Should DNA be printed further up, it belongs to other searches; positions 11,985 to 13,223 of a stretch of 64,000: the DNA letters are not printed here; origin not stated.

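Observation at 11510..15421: Complete stressosome module (RsbR/RsbS/RsbT plus a PP2C phosphatase) translationally coupled to an RsbU_N-domain histidine kinase and a LuxR-family response regulator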

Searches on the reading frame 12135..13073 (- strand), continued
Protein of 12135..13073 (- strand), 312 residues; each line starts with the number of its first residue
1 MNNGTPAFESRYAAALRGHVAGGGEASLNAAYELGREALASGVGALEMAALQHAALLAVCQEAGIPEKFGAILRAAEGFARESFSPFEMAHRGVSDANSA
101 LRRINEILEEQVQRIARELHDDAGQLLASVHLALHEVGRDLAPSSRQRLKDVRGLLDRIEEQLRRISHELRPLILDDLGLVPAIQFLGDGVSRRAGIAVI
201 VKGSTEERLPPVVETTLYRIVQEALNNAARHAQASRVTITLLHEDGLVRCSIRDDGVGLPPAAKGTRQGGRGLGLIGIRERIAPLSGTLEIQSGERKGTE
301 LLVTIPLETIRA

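Call 27: find_homologous_proteins(query=window:12135-13073:-, max_evalue=1e-30)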
Query window:12135-13073:- (312 aa): 3656 proteins with E <= 1e-30 among 8000 candidates; the best 120 are listed.
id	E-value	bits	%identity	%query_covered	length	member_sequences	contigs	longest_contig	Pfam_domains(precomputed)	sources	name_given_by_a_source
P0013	2.6e-192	656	100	100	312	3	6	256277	PF13581.13,PF07730.20,PF02518.32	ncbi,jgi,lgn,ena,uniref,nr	ncbi:MAG: hypothetical protein E6K79_09475 [Candidatus Eisenbacteria bacterium]|uniref:Oxygen sensor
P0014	1.2e-170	585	89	100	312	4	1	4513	PF13581.13,PF07730.20,PF02518.32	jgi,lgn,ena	-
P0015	3.9e-168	576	88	100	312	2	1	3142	PF13581.13,PF07730.20,PF02518.32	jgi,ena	-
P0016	9.4e-164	562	85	100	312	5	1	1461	PF13581.13,PF07730.20,PF02518.32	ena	-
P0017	5.2e-163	560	84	100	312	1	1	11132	PF13581.13,PF07730.20,PF02518.32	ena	-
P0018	1.3e-159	548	84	100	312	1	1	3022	PF13581.13,PF07730.20,PF02518.32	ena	-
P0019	2.0e-159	548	85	100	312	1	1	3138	PF13581.13,PF07730.20,PF02518.32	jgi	jgi:signal transduction histidine kinase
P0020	4.4e-159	547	84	100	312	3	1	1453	PF13581.13,PF07730.20,PF02518.32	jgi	-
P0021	3.8e-158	544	83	100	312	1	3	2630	PF13581.13,PF07730.20,PF02518.32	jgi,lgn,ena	-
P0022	3.0e-154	531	83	100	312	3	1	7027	PF13581.13,PF07730.20,PF02518.32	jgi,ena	-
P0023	8.6e-147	506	77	100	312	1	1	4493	PF13581.13,PF07730.20,PF02518.32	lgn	-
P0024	3.7e-144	498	76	100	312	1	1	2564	PF08673.16,PF13581.13,PF07730.20,PF02518.32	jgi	-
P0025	3.0e-143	495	76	100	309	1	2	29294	PF13581.13,PF07730.20,PF02518.32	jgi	jgi:signal transduction histidine kinase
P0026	3.1e-138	478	73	100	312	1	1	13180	PF08673.16,PF13581.13,PF07730.20,PF02518.32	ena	-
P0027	1.7e-132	459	78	91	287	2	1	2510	PF13581.13,PF07730.20,PF02518.32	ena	-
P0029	4.7e-120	419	66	100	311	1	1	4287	PF08673.16,PF13581.13,PF07730.20,PF02518.32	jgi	jgi:signal transduction histidine kinase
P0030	1.4e-118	414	64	100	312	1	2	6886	PF08673.16,PF13581.13,PF07730.20,PF02518.32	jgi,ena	jgi:signal transduction histidine kinase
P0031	6.5e-114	398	64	100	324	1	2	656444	PF08673.16,PF13581.13,PF07730.20,PF02518.32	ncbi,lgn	-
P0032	3.7e-104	366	60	96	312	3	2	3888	PF08673.16,PF13581.13,PF07730.20,PF02518.32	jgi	jgi:signal transduction histidine kinase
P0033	2.1e-102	361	57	99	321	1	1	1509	PF08673.16,PF13581.13,PF07730.20,PF02518.32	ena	-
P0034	6.8e-102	359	57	100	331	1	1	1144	PF08673.16,PF13581.13,PF07730.20,PF02518.32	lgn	-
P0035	3.6e-101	357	56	99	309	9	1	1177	PF08673.16,PF13581.13,PF07730.20,PF02518.32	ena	-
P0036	6.6e-101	356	58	98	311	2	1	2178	PF08673.16,PF13581.13,PF07730.20,PF02518.32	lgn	-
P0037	9.0e-101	355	57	96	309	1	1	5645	PF08673.16,PF13581.13,PF07730.20,PF02518.32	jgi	jgi:signal transduction histidine kinase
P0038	1.7e-100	354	58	96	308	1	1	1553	PF08673.16,PF13581.13,PF07730.20,PF02518.32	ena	-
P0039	2.1e-100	354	58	96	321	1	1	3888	PF08673.16,PF13581.13,PF07730.20,PF02518.32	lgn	-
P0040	2.4e-100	354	60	96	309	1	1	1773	PF08673.16,PF07730.20,PF02518.32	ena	-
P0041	7.4e-100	352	56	99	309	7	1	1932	PF08673.16,PF13581.13,PF07730.20,PF02518.32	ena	-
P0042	8.4e-100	352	55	96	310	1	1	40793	PF08673.16,PF13581.13,PF07730.20,PF02518.32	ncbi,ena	-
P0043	2.2e-99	351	59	94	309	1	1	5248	PF08673.16,PF13581.13,PF07730.20,PF02518.32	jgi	jgi:signal transduction histidine kinase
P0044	2.5e-99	351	56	99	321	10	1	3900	PF08673.16,PF13581.13,PF07730.20,PF02518.32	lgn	-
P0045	2.9e-99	350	56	99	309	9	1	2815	PF08673.16,PF13581.13,PF07730.20,PF02518.32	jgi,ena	-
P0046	6.6e-99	349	57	96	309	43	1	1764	PF08673.16,PF13581.13,PF07730.20,PF02518.32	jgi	-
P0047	1.9e-98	348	55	99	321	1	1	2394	PF08673.16,PF13581.13,PF07730.20,PF02518.32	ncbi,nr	ncbi:MAG: ATP-binding protein [candidate division NC10 bacterium]|nr:ATP-binding protein [candidate 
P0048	2.7e-98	347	55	99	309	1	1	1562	PF08673.16,PF13581.13,PF07730.20,PF02518.32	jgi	jgi:signal transduction histidine kinase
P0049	2.9e-98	347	58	96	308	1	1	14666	PF08673.16,PF07730.20,PF02518.32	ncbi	-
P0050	3.3e-98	347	58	96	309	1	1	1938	PF08673.16,PF13581.13,PF07730.20,PF02518.32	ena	-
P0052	9.3e-98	345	57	96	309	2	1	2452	PF08673.16,PF13581.13,PF07730.20,PF02518.32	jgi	-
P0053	1.2e-97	345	59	96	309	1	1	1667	PF08673.16,PF13581.13,PF07730.20,PF02518.32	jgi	jgi:signal transduction histidine kinase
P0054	1.7e-97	345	56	99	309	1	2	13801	PF08673.16,PF13581.13,PF07730.20,PF02518.32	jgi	jgi:signal transduction histidine kinase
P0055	1.8e-97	344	55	99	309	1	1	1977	PF08673.16,PF13581.13,PF07730.20,PF02518.32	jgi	jgi:signal transduction histidine kinase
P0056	2.3e-97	344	55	99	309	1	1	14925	PF08673.16,PF13581.13,PF07730.20,PF02518.32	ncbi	ncbi:MAG TPA: ATP-binding protein [Nitrospirales bacterium]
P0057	2.5e-97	344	56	96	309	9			PF08673.16,PF13581.13,PF07730.20,PF02518.32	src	-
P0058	3.7e-97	343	57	98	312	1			PF08673.16,PF13581.13,PF07730.20,PF02518.32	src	-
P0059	4.2e-97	343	57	96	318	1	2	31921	PF08673.16,PF13581.13,PF07730.20,PF02518.32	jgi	jgi:signal transduction histidine kinase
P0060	4.8e-97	343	55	99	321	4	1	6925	PF08673.16,PF13581.13,PF07730.20,PF02518.32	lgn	-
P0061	5.8e-97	343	55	96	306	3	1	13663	PF08673.16,PF13581.13,PF07730.20,PF02518.32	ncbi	ncbi:MAG TPA: ATP-binding protein [Candidatus Binatia bacterium]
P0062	6.0e-97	343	57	99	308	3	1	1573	PF08673.16,PF13581.13,PF07730.20,PF02518.32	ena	-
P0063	6.7e-97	343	62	68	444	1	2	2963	PF08447.19,PF13426.14,PF13188.14,PF08673.16,PF13581.13,PF07730.20,PF08448.17,PF02518.32,PF00989.32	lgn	-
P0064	9.8e-97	342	58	96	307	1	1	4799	PF08673.16,PF13581.13,PF07730.20,PF02518.32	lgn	-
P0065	1.6e-96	341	62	68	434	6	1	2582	PF08447.19,PF13426.14,PF13188.14,PF08673.16,PF13581.13,PF07730.20,PF08448.17,PF02518.32,PF00989.32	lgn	-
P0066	1.7e-96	341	55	96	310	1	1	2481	PF08673.16,PF13581.13,PF07730.20,PF02518.32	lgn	-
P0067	2.0e-96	341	54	96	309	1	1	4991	PF08673.16,PF13581.13,PF07730.20,PF02518.32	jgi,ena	-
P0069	3.3e-96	340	57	98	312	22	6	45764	PF08673.16,PF13581.13,PF07730.20,PF02518.32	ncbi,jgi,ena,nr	ncbi:MAG: hypothetical protein E6K63_07675 [Nitrospirae bacterium]|nr:MAG: hypothetical protein E6K6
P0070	3.7e-96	340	54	97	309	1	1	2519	PF08673.16,PF13581.13,PF07730.20,PF02518.32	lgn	-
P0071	4.1e-96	340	56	98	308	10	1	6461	PF08673.16,PF13581.13,PF07730.20,PF02518.32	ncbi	-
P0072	4.6e-96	340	53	100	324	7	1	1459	PF08673.16,PF13581.13,PF07730.20,PF02518.32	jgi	jgi:signal transduction histidine kinase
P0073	5.0e-96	340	54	98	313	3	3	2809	PF08673.16,PF13581.13,PF07730.20,PF02518.32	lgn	-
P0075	1.1e-95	339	55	99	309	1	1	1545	PF08673.16,PF13581.13,PF07730.20,PF02518.32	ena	-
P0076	1.1e-95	339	58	96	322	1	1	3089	PF08673.16,PF13581.13,PF07730.20,PF02518.32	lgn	-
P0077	1.9e-95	338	62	68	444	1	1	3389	PF08447.19,PF13426.14,PF13188.14,PF08673.16,PF13581.13,PF07730.20,PF08448.17,PF02518.32,PF00989.32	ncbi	-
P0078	1.9e-95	338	57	96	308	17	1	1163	PF08673.16,PF13581.13,PF07730.20,PF02518.32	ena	-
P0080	3.3e-95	337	58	96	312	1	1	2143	PF08673.16,PF13581.13,PF07730.20,PF02518.32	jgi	-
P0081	3.4e-95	337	55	97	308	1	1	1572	PF08673.16,PF13581.13,PF07730.20,PF02518.32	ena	-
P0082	3.4e-95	337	56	98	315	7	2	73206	PF08673.16,PF13581.13,PF07730.20,PF02518.32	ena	-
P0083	3.6e-95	337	56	96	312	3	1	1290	PF08673.16,PF13581.13,PF07730.20,PF02518.32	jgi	-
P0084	5.8e-95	336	60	70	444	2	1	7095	PF08447.19,PF13426.14,PF08673.16,PF13581.13,PF07730.20,PF08448.17,PF02518.32,PF00989.32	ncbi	-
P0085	6.0e-95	336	59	95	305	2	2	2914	PF08673.16,PF13581.13,PF07730.20,PF02518.32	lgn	-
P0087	7.0e-95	336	57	96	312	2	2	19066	PF08673.16,PF13581.13,PF07730.20,PF02518.32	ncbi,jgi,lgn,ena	-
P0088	7.2e-95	336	53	99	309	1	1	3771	PF08673.16,PF13581.13,PF07730.20,PF02518.32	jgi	jgi:two-component system sensor histidine kinase UhpB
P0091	8.4e-95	336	56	99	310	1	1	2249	PF08673.16,PF13581.13,PF07730.20,PF02518.32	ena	-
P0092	8.9e-95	336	55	96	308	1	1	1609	PF08673.16,PF13581.13,PF07730.20,PF02518.32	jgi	-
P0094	1.3e-94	335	55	99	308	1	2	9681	PF08673.16,PF07730.20,PF02518.32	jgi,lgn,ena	-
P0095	1.5e-94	335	55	96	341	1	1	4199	PF08673.16,PF13581.13,PF07730.20,PF02518.32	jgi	jgi:signal transduction histidine kinase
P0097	2.1e-94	334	55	98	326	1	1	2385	PF08673.16,PF13581.13,PF07730.20,PF02518.32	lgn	-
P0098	2.1e-94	334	55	96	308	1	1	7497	PF08673.16,PF13581.13,PF07730.20,PF02518.32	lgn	-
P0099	2.1e-94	334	62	68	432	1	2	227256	PF08447.19,PF13426.14,PF13188.14,PF08673.16,PF13581.13,PF07730.20,PF08448.17,PF02518.32,PF00989.32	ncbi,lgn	-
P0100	2.4e-94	334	57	99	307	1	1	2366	PF08673.16,PF13581.13,PF07730.20,PF02518.32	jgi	jgi:signal transduction histidine kinase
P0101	2.5e-94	334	55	95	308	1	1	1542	PF08673.16,PF13581.13,PF07730.20,PF02518.32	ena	-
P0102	2.5e-94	334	56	96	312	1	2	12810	PF08673.16,PF13581.13,PF07730.20,PF02518.32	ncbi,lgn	ncbi:MAG: ATP-binding protein [Nitrospiraceae bacterium]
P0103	2.5e-94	334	56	99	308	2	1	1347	PF08673.16,PF13581.13,PF07730.20,PF02518.32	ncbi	-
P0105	2.8e-94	334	55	99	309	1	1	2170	PF08673.16,PF07730.20,PF02518.32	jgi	jgi:signal transduction histidine kinase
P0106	3.1e-94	334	55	96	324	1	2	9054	PF08673.16,PF13581.13,PF07730.20,PF02518.32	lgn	-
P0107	3.3e-94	334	54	99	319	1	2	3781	PF08673.16,PF07730.20,PF02518.32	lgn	-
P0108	3.7e-94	334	60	70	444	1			PF08447.19,PF13426.14,PF08673.16,PF13581.13,PF07730.20,PF08448.17,PF02518.32,PF00989.32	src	-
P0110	4.3e-94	333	56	98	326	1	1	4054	PF08673.16,PF13581.13,PF07730.20,PF02518.32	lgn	-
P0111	5.9e-94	333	57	96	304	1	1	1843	PF08673.16,PF13581.13,PF07730.20,PF02518.32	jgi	-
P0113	7.1e-94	333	53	96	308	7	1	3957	PF08673.16,PF13581.13,PF07730.20,PF02518.32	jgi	jgi:signal transduction histidine kinase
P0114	8.4e-94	332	56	96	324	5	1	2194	PF08673.16,PF13581.13,PF07730.20,PF02518.32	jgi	jgi:signal transduction histidine kinase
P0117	1.1e-93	332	56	98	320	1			PF08673.16,PF13581.13,PF07730.20,PF02518.32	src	-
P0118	1.1e-93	332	61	68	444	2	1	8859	PF08447.19,PF13426.14,PF08673.16,PF13581.13,PF07730.20,PF08448.17,PF02518.32,PF00989.32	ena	-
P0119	1.2e-93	332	54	99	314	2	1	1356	PF08673.16,PF13581.13,PF07730.20,PF02518.32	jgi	-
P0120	1.3e-93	332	53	98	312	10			PF08673.16,PF13581.13,PF07730.20,PF02518.32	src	-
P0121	1.4e-93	332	55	96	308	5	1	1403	PF08673.16,PF13581.13,PF07730.20,PF02518.32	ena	-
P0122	1.5e-93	332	55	96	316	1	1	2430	PF08673.16,PF13581.13,PF07730.20,PF02518.32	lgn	-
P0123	1.7e-93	331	57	96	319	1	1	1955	PF08673.16,PF13581.13,PF07730.20,PF02518.32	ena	-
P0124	1.9e-93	331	53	100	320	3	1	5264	PF08673.16,PF13581.13,PF07730.20,PF02518.32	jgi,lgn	jgi:signal transduction histidine kinase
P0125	2.0e-93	331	54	99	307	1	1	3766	PF08673.16,PF07730.20,PF02518.32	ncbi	-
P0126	2.1e-93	331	54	96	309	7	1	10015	PF08673.16,PF13581.13,PF07730.20,PF02518.32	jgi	jgi:two-component system, NarL family, sensor histidine kinase UhpB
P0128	2.5e-93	331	53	96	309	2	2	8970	PF08673.16,PF13581.13,PF07730.20,PF02518.32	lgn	-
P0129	2.6e-93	331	57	95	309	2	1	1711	PF08673.16,PF13581.13,PF07730.20,PF02518.32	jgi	-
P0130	2.8e-93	331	54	96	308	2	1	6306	PF08673.16,PF13581.13,PF07730.20,PF02518.32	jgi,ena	-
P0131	3.1e-93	331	58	70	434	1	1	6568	PF08447.19,PF13426.14,PF08673.16,PF13581.13,PF07730.20,PF08448.17,PF02518.32,PF00989.32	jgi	jgi:two-component system, NarL family, sensor histidine kinase UhpB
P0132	3.5e-93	330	61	68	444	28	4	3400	PF08447.19,PF13426.14,PF13188.14,PF08673.16,PF13581.13,PF07730.20,PF08448.17,PF02518.32,PF00989.32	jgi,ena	-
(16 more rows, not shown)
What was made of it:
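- On RsbU_N domain (Pfam PF08673): Most of the top 120 homologues carry PF08673 (call 27).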

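Call 36: predict_structure(alignment_id=A3)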
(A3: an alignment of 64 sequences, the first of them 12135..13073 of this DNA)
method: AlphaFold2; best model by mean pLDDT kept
length: 312 residues; sequences in the alignment: 64
mean_pLDDT: 81.1   pTM: 0.48
mean pLDDT of the five models: 81.1, 80.4, 80.1, 79.5, 77.7
residues with pLDDT >= 90: 95; 70-90: 174; 50-70: 27; < 50: 16
segments of 3 or more residues with pLDDT < 50: 1-3, 262-273
pLDDT, mean of each block of 10 residues (from residue 1): 68 94 91 95 92 94 85 93 95 87 80 76 78 78 78 80 64 68 85 85 83 86 86 88 88 81 39 63 83 79 81 47
secondary structure, 60 per line:
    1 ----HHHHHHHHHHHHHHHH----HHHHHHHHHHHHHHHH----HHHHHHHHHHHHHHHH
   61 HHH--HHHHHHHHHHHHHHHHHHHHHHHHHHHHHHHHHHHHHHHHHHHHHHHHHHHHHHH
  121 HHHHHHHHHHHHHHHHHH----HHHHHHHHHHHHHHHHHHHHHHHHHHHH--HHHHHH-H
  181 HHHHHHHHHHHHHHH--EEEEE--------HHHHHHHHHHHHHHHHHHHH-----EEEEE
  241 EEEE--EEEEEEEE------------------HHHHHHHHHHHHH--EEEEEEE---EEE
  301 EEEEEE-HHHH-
elements in order: H5-20 H25-40 H45-63 H66-138 H143-170 H173-178 H180-195 E198-202 H211-230 E236-244 E247-254 H273-285 E288-294 E298-306 H308-311
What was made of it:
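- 12135..13073 (-): Soluble histidine kinase: RsbU_N, continuous helix, HisKA_3 DHp domain (His120, codon 12714-12716), HATPase_c. ATGA overlap with the PP2C gene. AlphaFold2 helix 66-138 runs unbroken from the N-domain into the H-box (call 36).
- On RsbU_N domain (Pfam PF08673): In the full-length model the last helix runs to residue 138 (call 36).
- In the AlphaFold2 model, N-domain helix 4 is continuous with the H-box helix, residues 66-138 (call 36).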

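Call 45: fold_search(model_id=the predicted structure, library=pdb)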
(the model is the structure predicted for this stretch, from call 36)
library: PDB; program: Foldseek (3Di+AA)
matches with E <= 10: 812; with E <= 0.001: 338
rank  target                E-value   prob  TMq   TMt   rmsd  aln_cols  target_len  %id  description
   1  5iuj_B                4.5e-11  1.00  0.37  0.52  17.3       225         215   24  Crystal structure of the DesK-DesR complex in the phosphotransfer state with low Mg2+ (20 mM) (released 2016-12-21)
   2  3ehj_B                5.6e-11  1.00  0.35  0.51  19.2       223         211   24  Crystal structure of DesKC-H188V in complex with AMP-PCP (released 2009-09-15)
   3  3ehj_A                7.5e-11  1.00  0.35  0.52  19.4       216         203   24  Crystal structure of DesKC-H188V in complex with AMP-PCP (released 2009-09-15)
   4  4gt8                  7.9e-11  1.00  0.37  0.84   2.6       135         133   28  Crystal Structure of the Catalytic and ATP-binding Domain from VraS in Complex with ADP (released 2013-08-28)
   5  5iuk_D                8.8e-11  1.00  0.34  0.47   9.6       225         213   25  Crystal structure of the DesK-DesR complex in the phosphotransfer state with high Mg2+ (150 mM) (released 2016-12-21)
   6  5iuj_E                1.4e-10  1.00  0.38  0.53  17.8       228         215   25  Crystal structure of the DesK-DesR complex in the phosphotransfer state with low Mg2+ (20 mM) (released 2016-12-21)
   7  5iul_E                1.5e-10  1.00  0.36  0.53  17.1       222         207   25  Crystal structure of the DesK-DesR complex in the phosphotransfer state with high Mg2+ (150 mM) and BeF3 (released 2016-12-21)
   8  7ssi_E                1.8e-10  1.00  0.36  0.53  17.5       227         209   24  CRYSTAL STRUCTURE OF THE DESK:DESR-Q10A COMPLEX IN THE PHOSPHOTRANSFER STATE (released 2022-11-16)
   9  5iuj_A                2.0e-10  1.00  0.34  0.48   9.6       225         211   25  Crystal structure of the DesK-DesR complex in the phosphotransfer state with low Mg2+ (20 mM) (released 2016-12-21)
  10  7ssi_B                2.3e-10  1.00  0.36  0.52  17.3       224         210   24  CRYSTAL STRUCTURE OF THE DESK:DESR-Q10A COMPLEX IN THE PHOSPHOTRANSFER STATE (released 2022-11-16)
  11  5iuk_E                2.6e-10  1.00  0.37  0.53  17.1       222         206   25  Crystal structure of the DesK-DesR complex in the phosphotransfer state with high Mg2+ (150 mM) (released 2016-12-21)
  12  5ium_A                3.4e-10  1.00  0.32  0.47  10.0       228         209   25  Crystal structure of phosphorylated DesKC (released 2016-12-21)
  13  5iuk_A                3.9e-10  1.00  0.33  0.47   9.9       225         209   25  Crystal structure of the DesK-DesR complex in the phosphotransfer state with high Mg2+ (150 mM) (released 2016-12-21)
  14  5iul_A                3.9e-10  1.00  0.33  0.47   9.8       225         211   25  Crystal structure of the DesK-DesR complex in the phosphotransfer state with high Mg2+ (150 mM) and BeF3 (released 2016-12-21)
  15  5iuk_B                4.3e-10  1.00  0.36  0.53  17.2       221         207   24  Crystal structure of the DesK-DesR complex in the phosphotransfer state with high Mg2+ (150 mM) (released 2016-12-21)
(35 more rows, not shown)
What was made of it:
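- On HisKA_3 / NarL-LuxR two-component system: The fold matches DesK (call 45).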
